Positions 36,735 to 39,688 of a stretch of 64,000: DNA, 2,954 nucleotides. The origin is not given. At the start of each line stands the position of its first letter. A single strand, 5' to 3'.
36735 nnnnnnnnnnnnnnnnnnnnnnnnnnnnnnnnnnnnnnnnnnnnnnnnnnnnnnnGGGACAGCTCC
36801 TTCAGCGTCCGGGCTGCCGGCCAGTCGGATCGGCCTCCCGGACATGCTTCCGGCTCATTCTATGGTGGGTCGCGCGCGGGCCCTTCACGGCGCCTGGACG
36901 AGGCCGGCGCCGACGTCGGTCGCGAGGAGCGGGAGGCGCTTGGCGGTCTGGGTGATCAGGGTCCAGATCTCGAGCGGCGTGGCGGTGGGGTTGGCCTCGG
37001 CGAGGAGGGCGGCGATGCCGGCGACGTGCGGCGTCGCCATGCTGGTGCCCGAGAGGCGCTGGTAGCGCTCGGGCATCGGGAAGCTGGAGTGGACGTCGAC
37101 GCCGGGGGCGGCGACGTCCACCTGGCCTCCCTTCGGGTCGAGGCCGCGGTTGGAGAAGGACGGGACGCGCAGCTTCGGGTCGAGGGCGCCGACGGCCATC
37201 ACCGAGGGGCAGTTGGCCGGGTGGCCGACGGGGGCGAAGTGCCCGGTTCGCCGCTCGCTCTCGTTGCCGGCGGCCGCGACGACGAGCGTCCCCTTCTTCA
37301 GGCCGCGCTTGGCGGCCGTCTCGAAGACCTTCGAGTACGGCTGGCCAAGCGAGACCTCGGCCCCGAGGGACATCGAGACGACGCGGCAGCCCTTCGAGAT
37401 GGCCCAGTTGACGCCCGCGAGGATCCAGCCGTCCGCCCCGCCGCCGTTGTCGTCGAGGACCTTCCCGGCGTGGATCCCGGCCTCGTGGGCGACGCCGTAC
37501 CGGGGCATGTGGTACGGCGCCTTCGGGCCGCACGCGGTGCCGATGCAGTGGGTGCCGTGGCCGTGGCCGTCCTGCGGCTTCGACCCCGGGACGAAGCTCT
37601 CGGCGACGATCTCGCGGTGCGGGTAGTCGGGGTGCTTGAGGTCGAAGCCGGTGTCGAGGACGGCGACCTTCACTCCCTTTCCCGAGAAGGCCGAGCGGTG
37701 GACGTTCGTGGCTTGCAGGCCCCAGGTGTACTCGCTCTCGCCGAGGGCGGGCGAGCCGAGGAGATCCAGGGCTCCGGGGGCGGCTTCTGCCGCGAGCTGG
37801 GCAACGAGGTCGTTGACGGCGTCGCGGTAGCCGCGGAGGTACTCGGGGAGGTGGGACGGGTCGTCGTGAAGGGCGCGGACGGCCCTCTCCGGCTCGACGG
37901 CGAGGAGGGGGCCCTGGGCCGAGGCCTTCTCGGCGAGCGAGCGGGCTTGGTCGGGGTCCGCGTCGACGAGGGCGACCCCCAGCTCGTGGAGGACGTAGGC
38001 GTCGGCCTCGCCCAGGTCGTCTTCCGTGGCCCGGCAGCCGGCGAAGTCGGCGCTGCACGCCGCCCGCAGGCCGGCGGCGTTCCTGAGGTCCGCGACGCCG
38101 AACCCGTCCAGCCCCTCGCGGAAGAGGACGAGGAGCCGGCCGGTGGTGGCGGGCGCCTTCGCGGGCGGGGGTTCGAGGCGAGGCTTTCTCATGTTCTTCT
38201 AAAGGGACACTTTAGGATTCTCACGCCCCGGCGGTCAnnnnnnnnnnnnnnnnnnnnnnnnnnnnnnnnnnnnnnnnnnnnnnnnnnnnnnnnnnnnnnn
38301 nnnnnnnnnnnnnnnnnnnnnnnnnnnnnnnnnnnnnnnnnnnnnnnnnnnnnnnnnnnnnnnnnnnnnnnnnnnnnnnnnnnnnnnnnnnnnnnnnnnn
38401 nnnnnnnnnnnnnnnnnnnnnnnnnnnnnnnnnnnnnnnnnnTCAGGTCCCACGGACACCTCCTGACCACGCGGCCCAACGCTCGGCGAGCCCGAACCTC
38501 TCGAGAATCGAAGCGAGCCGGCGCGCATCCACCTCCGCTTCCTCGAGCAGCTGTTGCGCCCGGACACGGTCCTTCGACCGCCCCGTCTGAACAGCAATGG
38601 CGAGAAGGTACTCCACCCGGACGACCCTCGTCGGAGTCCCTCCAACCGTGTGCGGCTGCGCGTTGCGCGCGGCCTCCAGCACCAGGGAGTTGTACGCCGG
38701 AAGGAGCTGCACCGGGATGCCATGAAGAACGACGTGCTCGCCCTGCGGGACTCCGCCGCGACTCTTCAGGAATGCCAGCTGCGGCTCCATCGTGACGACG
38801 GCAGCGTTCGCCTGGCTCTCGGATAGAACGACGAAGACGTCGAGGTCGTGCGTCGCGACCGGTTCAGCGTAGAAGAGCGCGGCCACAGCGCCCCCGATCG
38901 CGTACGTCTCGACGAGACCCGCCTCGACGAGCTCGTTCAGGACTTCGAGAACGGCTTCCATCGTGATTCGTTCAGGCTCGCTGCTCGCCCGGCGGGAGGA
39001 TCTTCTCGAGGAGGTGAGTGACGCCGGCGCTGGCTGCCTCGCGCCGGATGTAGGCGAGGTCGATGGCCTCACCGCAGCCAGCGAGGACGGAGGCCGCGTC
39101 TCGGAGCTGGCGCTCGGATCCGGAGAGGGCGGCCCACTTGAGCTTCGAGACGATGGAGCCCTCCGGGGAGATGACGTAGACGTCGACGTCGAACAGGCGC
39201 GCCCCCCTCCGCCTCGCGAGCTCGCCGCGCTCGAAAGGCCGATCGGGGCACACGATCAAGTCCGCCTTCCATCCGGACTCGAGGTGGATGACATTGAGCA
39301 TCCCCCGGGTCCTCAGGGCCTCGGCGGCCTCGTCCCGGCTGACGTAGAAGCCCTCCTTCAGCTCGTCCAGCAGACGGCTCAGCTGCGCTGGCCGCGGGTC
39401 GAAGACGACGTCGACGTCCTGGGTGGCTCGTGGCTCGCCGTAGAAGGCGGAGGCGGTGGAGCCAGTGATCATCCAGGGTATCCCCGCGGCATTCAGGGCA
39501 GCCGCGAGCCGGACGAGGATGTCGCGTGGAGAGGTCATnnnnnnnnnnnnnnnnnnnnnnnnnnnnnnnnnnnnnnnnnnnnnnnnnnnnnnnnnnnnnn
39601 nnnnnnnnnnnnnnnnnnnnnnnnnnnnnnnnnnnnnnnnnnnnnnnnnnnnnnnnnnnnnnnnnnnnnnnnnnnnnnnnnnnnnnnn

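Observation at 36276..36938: hicAB cassette flanked by direct repeats that duplicate the 3' end of the S8 protease gene; degenerate copies bound neighbouring TA cassettes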

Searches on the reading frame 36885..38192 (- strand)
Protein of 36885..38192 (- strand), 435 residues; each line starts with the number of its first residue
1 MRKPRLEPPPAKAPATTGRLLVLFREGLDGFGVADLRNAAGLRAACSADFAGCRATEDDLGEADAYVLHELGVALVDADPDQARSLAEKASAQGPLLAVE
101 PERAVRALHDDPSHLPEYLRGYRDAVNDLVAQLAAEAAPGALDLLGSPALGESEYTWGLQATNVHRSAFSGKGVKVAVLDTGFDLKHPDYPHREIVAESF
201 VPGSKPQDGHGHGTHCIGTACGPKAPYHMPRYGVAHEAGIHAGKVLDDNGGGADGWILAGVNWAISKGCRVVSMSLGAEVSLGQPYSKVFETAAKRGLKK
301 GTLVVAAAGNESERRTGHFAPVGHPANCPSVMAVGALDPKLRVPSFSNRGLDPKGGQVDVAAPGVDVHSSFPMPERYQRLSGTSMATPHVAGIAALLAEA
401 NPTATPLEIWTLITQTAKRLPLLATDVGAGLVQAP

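Call 7: find_encoding_contigs(protein=window:36885-38192:-, flank=10000, max_places=10)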
Protein window:36885-38192:- (435 aa): 2 contigs read that carry it; 1 place shown.
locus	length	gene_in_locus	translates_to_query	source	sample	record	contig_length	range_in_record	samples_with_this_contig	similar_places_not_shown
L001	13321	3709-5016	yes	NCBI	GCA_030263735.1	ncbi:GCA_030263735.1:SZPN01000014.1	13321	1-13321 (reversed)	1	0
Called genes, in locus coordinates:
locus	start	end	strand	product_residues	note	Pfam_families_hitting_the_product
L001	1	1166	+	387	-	PF02543:Carbam_trans_N, PF16861:Carbam_trans_C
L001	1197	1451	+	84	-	PF02604:PhdYeFM_antitox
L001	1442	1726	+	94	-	PF05016:ParE_toxin, PF15781:ParE-like_toxin (weak)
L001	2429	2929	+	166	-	-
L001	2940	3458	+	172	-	-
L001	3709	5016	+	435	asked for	PF00082:Peptidase_S8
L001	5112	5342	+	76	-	-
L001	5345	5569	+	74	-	PF07927:HicA_toxin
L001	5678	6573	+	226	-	PF05168:HEPN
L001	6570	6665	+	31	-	PF10049:DUF2283 (weak)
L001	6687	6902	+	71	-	PF15919:HicB_lk_antitox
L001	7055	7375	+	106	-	PF01909:NTP_transf_2 (weak), PF18765:Polbeta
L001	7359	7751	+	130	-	PF08780:NTase_sub_bind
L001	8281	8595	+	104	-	PF01909:NTP_transf_2, PF18765:Polbeta (weak)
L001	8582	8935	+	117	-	PF01934:HepT-like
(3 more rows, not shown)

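Call 8: search_protein_families(library=pfam, proteins=[window:36885-38192:-], max_evalue=0.01)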
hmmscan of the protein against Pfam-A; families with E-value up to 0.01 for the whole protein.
window:36885-38192:- (435 aa): 1 family
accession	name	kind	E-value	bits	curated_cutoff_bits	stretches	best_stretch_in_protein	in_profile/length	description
PF00082.27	Peptidase_S8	-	3.6e-54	184.5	21.8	1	171-422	1-280/288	Subtilase family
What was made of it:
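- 36885..38192 (-): S8 (subtilase) protease gene, 435 aa. It is the conserved gene whose 3' end is duplicated. Pfam Peptidase_S8 3.6e-54 (call 8).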

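Call 9: find_homologous_proteins(query=window:36885-38192:-, max_evalue=1e-20)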
Query window:36885-38192:- (435 aa): 7919 proteins with E <= 1e-20 among 8000 candidates; the best 120 are listed.
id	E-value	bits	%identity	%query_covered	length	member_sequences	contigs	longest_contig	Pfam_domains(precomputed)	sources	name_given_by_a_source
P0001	5.8e-290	980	100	100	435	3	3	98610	PF00082.28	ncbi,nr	ncbi:protease [Acidobacteria bacterium ACD]|nr:MAG: protease [Acidobacteriota bacterium] MCE7956613.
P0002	1.0e-245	834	85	100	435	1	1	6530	PF00082.28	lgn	-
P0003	2.2e-224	764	80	100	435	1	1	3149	PF00082.28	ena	-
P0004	2.8e-164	565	63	97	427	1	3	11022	PF00082.28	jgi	jgi:subtilisin family serine protease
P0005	1.5e-163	563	63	96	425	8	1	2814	PF00082.28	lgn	-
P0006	2.3e-155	536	61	100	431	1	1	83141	PF00082.28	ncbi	-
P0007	1.2e-150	521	62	97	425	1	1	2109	PF00082.28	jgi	-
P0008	1.6e-150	520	62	96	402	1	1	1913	PF00082.28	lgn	-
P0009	4.3e-149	515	61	97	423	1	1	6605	PF00082.28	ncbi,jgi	-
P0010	7.5e-149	515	62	96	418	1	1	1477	PF00082.28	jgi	-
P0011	9.2e-149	514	60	97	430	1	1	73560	PF00082.28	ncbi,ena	-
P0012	2.3e-148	513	62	97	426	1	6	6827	PF00082.28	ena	-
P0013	3.2e-148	513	62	96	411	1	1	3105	PF00082.28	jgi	-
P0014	4.1e-148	512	58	100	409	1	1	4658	PF00082.28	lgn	-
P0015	8.4e-148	511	62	97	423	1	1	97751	PF00082.28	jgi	-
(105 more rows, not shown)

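Call 10: find_encoding_contigs(protein=P0002, flank=10000, max_places=5)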
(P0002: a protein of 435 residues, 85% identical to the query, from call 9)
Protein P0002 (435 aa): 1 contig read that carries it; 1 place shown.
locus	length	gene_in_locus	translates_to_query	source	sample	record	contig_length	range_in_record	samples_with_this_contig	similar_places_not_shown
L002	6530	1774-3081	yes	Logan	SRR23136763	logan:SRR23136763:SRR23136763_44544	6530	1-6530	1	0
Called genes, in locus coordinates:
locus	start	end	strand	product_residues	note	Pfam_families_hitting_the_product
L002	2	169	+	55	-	?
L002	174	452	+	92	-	-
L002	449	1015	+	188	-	-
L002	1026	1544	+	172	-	-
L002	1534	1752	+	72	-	-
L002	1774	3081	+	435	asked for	PF00082:Peptidase_S8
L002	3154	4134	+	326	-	PF01073:3Beta_HSD, PF01370:Epimerase, PF02719:Polysacc_synt_2 (faint), PF04321:RmlD_sub_bind, PF16363:GDP_Man_Dehyd, PF07993:NAD_binding_4 (weak)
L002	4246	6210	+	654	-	PF00953:Glycos_transf_4, PF13727:CoA_binding_3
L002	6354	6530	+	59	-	?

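Call 11: find_encoding_contigs(protein=P0003, flank=10000, max_places=5)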
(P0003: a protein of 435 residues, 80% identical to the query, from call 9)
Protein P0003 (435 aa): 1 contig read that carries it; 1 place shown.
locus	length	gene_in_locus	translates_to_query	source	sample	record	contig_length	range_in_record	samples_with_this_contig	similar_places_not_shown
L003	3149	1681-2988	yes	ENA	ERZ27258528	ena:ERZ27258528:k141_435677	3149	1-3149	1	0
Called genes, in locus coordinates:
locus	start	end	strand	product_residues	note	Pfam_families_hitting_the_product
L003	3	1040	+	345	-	?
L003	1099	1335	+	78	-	-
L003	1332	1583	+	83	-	PF05016:ParE_toxin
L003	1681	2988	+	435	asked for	PF00082:Peptidase_S8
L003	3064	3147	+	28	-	?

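Call 17: find_related_loci(query=A1, collection=genome_contigs, flank=10000)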
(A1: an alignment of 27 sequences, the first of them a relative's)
Query A1 (435 aa) in genome_contigs; peptide patterns used: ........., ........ (x = any residue, [..] = any of these).
600 stretches matched a pattern (row limit reached: there are more); 592 encode a relative of the query (tblastn E <= 1e-3); the best 80 are kept; 80 distinct loci.
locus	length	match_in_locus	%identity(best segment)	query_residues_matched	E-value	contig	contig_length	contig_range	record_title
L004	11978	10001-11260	52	14-435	1e-132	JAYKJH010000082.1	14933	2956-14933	MAG: Nostocaceae cyanobacterium isolate 827261 NODE_12352263, whole genome shotgun sequence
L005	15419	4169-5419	51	13-435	5e-129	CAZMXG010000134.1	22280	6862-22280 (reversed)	MAG TPA_asm: uncultured Heliomicrobium sp. isolate SRP173033_co1_351 genome assembly, contig: NODE_3893_length_22280_cov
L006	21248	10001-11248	52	17-435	7e-127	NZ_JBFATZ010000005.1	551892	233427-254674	Thermopolyspora sp. NPDC052614 NPDC052614_79_F5.ctg-0005, whole genome shotgun sequence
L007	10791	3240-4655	49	8-435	3e-125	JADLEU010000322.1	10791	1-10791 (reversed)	MAG: Anaerolineales bacterium isolate SJ338 c_000001234401, whole genome shotgun sequence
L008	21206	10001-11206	50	1-435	4e-121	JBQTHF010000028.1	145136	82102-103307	MAG: Actinokineospora sp. isolate SAR301 c_000000348949, whole genome shotgun sequence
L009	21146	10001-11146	50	16-435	6e-117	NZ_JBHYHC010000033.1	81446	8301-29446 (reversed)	Umezawaea sp. NPDC059074 NPDC059074_T45_D1.ctg-0033, whole genome shotgun sequence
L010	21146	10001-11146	49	15-435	1e-114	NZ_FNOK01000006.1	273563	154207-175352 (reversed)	Saccharopolyspora shandongensis strain CGMCC 4.3530, whole genome shotgun sequence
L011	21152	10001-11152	50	19-435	2e-113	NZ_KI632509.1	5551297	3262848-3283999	Haloechinothrix halophila YIM 93223 AmyhaDRAFT_Scaffold1.1, whole genome shotgun sequence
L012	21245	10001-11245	49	17-435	1e-111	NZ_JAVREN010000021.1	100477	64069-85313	Streptomyces boetiae strain DSM 44917 NODE_21_length_100477_cov_15.782392, whole genome shotgun sequence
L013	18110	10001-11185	48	17-435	6e-117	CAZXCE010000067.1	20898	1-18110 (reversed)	MAG TPA_asm: uncultured Clostridia bacterium isolate SRP287051_co1_196 genome assembly, contig: NODE_3646_length_20898_c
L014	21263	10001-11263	48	17-435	2e-110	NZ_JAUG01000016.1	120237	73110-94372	Pedobacter borealis DSM 19626 contig016, whole genome shotgun sequence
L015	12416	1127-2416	48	9-435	3e-110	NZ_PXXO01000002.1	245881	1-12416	Cyanobium usitatum str. Tous CaCyanobiumglobalisTous-C2, whole genome shotgun sequence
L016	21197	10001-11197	48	8-435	2e-107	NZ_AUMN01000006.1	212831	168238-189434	Arthrobacter castelli DSM 16402 H535DRAFT_scaffold00006.6_C, whole genome shotgun sequence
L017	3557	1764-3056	46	3-435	2e-106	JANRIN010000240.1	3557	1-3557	MAG: Leptolyngbyaceae cyanobacterium bins.302 k141_3977929, whole genome shotgun sequence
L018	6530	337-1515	44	3-435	5e-101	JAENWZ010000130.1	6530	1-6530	MAG: Proteiniphilum sp. isolate 5_8_m_bin25 k141_162427_length_6530_cov_95.3458, whole genome shotgun sequence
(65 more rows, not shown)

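Call 18: find_related_loci(query=window:36885-38192:-, collection=metagenome_contigs, flank=10000)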
Query window:36885-38192:- (435 aa) in metagenome_contigs; peptide patterns used: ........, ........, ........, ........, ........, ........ (x = any residue, [..] = any of these).
511 stretches matched a pattern; 6 encode a relative of the query (tblastn E <= 1e-3); 6 distinct loci.
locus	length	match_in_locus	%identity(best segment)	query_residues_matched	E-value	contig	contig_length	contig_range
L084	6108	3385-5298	94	1-435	0e+0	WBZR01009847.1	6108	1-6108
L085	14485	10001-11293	61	1-435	2e-162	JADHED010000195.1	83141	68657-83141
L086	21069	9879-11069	48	10-434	7e-111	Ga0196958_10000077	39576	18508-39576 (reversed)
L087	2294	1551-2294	48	10-291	3e-60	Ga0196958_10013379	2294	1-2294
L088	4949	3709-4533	33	170-424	1e-23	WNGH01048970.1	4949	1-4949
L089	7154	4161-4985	33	170-424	1e-23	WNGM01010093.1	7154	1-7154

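Call 60: find_encoding_contigs(protein=P0004, flank=10000, max_places=4)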
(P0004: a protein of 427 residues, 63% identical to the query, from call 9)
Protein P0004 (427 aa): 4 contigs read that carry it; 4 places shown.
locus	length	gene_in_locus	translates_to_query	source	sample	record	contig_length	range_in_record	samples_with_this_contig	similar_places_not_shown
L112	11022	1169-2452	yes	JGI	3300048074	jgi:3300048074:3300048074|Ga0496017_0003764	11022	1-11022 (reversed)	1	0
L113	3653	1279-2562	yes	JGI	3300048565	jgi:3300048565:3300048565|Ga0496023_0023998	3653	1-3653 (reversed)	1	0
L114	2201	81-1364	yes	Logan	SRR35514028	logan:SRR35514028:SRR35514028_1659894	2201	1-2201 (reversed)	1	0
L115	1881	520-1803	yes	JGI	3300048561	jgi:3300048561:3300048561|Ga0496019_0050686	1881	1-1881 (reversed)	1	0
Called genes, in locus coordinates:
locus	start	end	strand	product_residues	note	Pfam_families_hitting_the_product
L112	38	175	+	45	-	-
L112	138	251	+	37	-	-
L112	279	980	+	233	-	PF13505:OMP_b-brl, PF13568:OMP_b-brl_2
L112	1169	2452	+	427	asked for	PF00082:Peptidase_S8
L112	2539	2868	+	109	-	-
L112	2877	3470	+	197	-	PF05685:Uma2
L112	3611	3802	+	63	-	-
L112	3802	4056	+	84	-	PF18993:Rv0078B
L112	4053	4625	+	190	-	-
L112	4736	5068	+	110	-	-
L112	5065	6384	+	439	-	PF03446:NAD_binding_2, PF03721:UDPG_MGDP_dh_N, PF00984:UDPG_MGDP_dh, PF03720:UDPG_MGDP_dh_C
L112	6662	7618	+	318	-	PF07021:MetW (weak), PF13489:Methyltransf_23, PF13649:Methyltransf_25, PF13847:Methyltransf_31, PF08241:Methyltransf_11, PF08242:Methyltransf_12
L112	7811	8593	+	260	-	PF01073:3Beta_HSD, PF01370:Epimerase, PF02719:Polysacc_synt_2, PF04321:RmlD_sub_bind, PF16363:GDP_Man_Dehyd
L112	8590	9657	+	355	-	PF03102:NeuB, PF08666:SAF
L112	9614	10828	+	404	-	PF02350:Epimerase_2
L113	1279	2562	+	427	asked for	PF00082:Peptidase_S8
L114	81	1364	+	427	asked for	PF00082:Peptidase_S8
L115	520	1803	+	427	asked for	PF00082:Peptidase_S8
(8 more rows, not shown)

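Call 73: find_encoding_contigs(protein=P0015, flank=10000, max_places=3)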
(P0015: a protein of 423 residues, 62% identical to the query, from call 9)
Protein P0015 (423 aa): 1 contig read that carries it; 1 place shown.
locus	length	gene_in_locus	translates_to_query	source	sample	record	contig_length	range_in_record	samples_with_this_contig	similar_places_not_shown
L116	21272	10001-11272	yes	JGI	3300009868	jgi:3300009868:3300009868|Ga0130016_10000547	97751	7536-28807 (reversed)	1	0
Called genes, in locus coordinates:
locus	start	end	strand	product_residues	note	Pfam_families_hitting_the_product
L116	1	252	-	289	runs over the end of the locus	-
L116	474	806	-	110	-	-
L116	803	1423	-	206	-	PF04542:Sigma70_r2, PF08281:Sigma70_r4_2, PF04545:Sigma70_r4 (weak)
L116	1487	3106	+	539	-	PF02838:Glyco_hydro_20b, PF00728:Glyco_hydro_20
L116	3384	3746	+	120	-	PF00829:Ribosomal_L21p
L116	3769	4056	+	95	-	PF01016:Ribosomal_L27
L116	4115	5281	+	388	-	PF01018:GTP1_OBG, PF01926:MMR_HSR1, PF02421:FeoB_N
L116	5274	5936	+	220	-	PF01467:CTP_transf_like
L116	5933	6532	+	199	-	PF02410:RsfS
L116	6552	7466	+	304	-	PF00158:Sigma54_activat, PF14532:Sigma54_activ_2, PF07728:AAA_5 (weak), PF25601:AAA_lid_14 (faint), PF02954:HTH_8, PF13556:HTH_30 (faint)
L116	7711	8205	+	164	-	PF01258:zf-dskA_traR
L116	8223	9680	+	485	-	PF06144:DNA_pol3_delta (weak)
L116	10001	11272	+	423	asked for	PF00082:Peptidase_S8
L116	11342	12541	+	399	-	PF13173:AAA_14, PF13635:DUF4143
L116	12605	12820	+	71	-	PF18993:Rv0078B (weak)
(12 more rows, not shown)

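Call 74: find_encoding_contigs(protein=P0012, flank=10000, max_places=6)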
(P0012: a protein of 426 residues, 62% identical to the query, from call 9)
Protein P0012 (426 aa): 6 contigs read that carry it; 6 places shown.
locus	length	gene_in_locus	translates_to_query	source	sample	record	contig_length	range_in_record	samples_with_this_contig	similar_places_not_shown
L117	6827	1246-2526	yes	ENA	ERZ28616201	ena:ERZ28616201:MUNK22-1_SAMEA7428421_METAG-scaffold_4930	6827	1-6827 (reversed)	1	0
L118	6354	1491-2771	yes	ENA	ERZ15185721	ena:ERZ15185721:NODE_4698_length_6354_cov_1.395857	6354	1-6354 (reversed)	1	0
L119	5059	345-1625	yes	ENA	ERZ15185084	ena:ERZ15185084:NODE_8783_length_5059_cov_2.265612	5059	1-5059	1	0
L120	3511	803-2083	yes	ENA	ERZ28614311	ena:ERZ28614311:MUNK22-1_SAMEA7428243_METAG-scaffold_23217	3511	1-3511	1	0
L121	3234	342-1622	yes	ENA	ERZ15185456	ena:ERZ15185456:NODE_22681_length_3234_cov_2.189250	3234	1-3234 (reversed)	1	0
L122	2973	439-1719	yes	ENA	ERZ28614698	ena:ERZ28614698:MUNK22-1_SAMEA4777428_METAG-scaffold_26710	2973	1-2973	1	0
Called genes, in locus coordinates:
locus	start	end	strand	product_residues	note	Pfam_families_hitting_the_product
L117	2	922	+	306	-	?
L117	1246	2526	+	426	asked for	PF00082:Peptidase_S8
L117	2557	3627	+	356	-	PF00106:adh_short, PF01073:3Beta_HSD, PF01370:Epimerase, PF02719:Polysacc_synt_2, PF04321:RmlD_sub_bind, PF05368:NmrA (weak), PF08659:KR (weak), PF16363:GDP_Man_Dehyd, +1 more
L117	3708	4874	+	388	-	PF13173:AAA_14, PF13635:DUF4143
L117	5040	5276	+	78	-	PF02604:PhdYeFM_antitox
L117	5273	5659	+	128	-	PF01850:PIN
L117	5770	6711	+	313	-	PF01370:Epimerase, PF04321:RmlD_sub_bind, PF16363:GDP_Man_Dehyd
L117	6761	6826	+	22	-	?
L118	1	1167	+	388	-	?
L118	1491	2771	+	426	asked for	PF00082:Peptidase_S8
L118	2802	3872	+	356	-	PF00106:adh_short, PF01073:3Beta_HSD, PF01370:Epimerase, PF02719:Polysacc_synt_2, PF04321:RmlD_sub_bind, PF05368:NmrA (weak), PF08659:KR (weak), PF16363:GDP_Man_Dehyd, +1 more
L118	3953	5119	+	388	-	PF13173:AAA_14, PF13635:DUF4143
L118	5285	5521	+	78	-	PF02604:PhdYeFM_antitox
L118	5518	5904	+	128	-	PF01850:PIN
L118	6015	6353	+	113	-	?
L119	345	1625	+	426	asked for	PF00082:Peptidase_S8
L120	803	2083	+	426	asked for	PF00082:Peptidase_S8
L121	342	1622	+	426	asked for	PF00082:Peptidase_S8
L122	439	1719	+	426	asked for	PF00082:Peptidase_S8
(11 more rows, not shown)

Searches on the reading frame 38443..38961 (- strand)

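Call 42: search_protein_families(library=pfam, proteins=[window:38443-38961:-], max_evalue=0.001)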
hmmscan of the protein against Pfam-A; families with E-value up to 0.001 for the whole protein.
window:38443-38961:- (172 aa): 1 family
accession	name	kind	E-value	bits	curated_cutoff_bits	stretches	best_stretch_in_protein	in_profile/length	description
PF09970.15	DUF2204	-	0.00032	20.8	20.3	0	2-45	3-45/181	Nucleotidyl transferase of unknown function (DUF2204)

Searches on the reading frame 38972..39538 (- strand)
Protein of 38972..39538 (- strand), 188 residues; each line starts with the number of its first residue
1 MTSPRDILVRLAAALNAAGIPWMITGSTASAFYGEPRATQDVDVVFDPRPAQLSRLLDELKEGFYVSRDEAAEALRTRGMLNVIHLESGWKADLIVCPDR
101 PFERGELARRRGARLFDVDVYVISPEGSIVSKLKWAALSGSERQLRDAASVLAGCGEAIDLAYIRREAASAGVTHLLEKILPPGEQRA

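Call 42: search_protein_families(library=pfam, proteins=[window:38972-39538:-], max_evalue=0.001)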
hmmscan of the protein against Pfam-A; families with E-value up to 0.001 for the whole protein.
window:38972-39538:- (188 aa): 1 family
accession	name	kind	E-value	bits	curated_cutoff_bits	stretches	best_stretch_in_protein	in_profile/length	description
PF08843.17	AbiEii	-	0.00093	19.6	22.5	0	14-64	7-60/238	Nucleotidyl transferase AbiEii toxin, Type IV TA system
